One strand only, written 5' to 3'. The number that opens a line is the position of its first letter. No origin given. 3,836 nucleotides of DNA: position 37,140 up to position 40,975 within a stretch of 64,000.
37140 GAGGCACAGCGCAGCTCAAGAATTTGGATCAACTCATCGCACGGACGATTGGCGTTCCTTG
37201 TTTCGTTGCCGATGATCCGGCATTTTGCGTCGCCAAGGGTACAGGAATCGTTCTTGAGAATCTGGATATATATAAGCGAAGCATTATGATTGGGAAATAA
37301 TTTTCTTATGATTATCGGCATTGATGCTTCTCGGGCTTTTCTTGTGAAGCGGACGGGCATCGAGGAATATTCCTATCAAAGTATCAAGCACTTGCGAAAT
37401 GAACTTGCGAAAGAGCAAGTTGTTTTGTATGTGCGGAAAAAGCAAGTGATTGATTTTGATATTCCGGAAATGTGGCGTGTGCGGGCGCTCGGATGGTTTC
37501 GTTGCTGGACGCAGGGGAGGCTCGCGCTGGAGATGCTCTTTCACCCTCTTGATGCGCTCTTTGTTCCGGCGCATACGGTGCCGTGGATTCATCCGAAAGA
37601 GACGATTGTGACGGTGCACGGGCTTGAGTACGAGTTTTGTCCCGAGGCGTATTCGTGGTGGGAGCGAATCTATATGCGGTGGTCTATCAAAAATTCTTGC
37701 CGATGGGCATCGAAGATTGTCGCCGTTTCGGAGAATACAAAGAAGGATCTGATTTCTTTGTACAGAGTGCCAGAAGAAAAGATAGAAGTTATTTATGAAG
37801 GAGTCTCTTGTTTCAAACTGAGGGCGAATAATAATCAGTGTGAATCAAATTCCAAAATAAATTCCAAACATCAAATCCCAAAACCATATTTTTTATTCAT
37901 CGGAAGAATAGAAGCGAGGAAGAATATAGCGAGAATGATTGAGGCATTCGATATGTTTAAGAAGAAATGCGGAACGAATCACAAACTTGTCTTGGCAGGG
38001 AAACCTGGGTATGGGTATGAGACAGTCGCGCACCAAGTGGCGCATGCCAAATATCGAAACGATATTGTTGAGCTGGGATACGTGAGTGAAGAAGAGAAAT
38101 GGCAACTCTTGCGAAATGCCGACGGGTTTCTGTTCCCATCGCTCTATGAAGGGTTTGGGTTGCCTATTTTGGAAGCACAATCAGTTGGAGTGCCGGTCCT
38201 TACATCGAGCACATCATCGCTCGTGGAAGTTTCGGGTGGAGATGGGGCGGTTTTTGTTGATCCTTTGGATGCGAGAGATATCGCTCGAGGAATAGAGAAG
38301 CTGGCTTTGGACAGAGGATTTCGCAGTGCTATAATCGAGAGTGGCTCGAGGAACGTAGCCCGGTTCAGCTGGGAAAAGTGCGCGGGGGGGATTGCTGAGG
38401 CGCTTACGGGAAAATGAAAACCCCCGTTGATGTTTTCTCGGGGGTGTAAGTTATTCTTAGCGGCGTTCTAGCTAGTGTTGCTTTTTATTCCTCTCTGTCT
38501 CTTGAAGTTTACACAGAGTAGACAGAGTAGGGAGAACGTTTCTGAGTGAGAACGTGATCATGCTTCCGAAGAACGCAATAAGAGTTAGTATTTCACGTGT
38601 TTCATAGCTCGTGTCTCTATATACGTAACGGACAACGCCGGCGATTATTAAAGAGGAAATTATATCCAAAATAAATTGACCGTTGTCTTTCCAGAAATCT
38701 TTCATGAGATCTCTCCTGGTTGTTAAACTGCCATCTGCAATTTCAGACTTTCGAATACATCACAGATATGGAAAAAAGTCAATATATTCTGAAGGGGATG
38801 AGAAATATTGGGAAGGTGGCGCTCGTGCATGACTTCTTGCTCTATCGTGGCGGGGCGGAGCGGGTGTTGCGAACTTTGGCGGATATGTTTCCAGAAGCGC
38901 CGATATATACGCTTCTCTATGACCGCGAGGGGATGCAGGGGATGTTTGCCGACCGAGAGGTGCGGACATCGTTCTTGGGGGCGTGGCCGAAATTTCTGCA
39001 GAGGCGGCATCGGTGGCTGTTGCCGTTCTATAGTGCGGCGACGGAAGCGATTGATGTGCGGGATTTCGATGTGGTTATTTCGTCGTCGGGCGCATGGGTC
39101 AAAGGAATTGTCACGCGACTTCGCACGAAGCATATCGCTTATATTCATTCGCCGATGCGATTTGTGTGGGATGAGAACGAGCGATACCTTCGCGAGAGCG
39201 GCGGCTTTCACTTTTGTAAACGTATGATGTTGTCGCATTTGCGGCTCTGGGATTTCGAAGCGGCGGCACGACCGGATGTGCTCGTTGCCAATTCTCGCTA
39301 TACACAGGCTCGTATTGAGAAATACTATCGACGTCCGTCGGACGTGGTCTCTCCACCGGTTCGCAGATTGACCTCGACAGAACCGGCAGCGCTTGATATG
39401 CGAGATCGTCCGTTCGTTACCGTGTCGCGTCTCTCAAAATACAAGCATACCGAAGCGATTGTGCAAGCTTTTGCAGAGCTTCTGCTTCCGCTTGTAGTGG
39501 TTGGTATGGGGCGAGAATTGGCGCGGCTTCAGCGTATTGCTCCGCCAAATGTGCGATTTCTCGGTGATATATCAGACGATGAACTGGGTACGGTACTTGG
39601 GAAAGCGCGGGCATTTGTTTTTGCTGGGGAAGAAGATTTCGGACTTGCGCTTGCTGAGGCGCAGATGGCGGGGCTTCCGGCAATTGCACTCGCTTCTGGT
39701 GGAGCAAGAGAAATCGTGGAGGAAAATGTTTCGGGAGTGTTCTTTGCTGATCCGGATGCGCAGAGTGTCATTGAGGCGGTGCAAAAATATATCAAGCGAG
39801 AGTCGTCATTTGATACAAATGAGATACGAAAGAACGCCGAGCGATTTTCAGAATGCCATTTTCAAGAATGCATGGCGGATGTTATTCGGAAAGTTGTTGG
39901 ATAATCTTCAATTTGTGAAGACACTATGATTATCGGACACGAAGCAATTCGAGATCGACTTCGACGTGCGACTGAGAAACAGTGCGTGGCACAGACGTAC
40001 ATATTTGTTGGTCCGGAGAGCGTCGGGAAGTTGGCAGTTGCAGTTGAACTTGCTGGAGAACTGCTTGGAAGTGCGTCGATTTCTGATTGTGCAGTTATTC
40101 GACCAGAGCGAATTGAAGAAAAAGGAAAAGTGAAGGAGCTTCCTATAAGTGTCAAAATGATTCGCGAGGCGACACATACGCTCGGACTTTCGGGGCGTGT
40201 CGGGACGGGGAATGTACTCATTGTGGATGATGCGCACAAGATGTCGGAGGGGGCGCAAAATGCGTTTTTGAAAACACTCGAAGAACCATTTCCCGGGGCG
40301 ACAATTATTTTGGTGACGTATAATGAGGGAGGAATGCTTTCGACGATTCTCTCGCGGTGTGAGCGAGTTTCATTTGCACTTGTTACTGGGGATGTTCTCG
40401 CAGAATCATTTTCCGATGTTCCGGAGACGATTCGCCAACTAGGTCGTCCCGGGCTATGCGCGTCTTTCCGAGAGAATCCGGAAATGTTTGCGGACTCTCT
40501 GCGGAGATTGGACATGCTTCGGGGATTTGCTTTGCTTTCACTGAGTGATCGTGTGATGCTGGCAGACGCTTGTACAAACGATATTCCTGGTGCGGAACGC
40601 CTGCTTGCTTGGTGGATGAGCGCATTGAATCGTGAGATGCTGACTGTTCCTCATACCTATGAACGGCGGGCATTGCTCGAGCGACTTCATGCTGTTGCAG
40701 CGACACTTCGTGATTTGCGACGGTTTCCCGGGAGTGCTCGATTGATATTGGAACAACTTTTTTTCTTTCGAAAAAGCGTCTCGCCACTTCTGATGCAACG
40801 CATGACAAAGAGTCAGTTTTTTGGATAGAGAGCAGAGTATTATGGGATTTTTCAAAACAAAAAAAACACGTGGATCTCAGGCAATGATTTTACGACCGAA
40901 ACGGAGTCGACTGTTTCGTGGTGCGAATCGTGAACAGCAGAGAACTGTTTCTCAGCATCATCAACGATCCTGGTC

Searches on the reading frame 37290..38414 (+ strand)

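Call 30: search_protein_families(library=pfam, proteins=[window:37290-38414:+], max_evalue=0.00001)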
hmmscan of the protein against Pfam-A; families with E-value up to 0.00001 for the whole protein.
window:37290-38414:+ (375 aa): 4 families
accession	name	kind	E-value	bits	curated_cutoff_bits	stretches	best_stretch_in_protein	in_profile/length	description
PF00534.26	Glycos_transf_1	-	2.8e-31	108.8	26.4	1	193-352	8-169/172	Glycosyl transferases group 1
PF13692.12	Glyco_trans_1_4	-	2.2e-23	83.5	27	1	199-339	2-140/142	Glycosyl transferases group 1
PF13439.12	Glyco_transf_4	-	1.8e-14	54.6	28.5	1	101-173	95-167/170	Glycosyltransferase Family 4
PF20706.3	GT4-conflict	-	1.1e-11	44.8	26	1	195-313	191-318/385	Family 4 Glycosyltransferase in conflict systems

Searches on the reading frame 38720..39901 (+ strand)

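Call 30: search_protein_families(library=pfam, proteins=[window:38720-39901:+], max_evalue=0.00001)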
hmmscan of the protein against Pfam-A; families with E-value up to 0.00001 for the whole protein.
window:38720-39901:+ (394 aa): 3 families
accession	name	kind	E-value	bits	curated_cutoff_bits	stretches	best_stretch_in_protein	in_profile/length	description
PF00534.26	Glycos_transf_1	-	8.9e-24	84.4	26.4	1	226-373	12-169/172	Glycosyl transferases group 1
PF13692.12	Glyco_trans_1_4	-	4e-19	69.7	27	1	232-358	4-140/142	Glycosyl transferases group 1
PF13439.12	Glyco_transf_4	-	4.6e-12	46.7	28.5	1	44-211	2-163/170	Glycosyltransferase Family 4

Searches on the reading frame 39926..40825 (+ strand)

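Call 30: search_protein_families(library=pfam, proteins=[window:39926-40825:+], max_evalue=0.00001)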
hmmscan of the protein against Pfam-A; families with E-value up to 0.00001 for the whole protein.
window:39926-40825:+ (300 aa): 1 family
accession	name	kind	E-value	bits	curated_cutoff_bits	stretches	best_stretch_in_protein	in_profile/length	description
PF13177.12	DNA_pol3_delta2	-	1.5e-26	93.7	27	1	5-151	2-158/161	DNA polymerase III, delta subunit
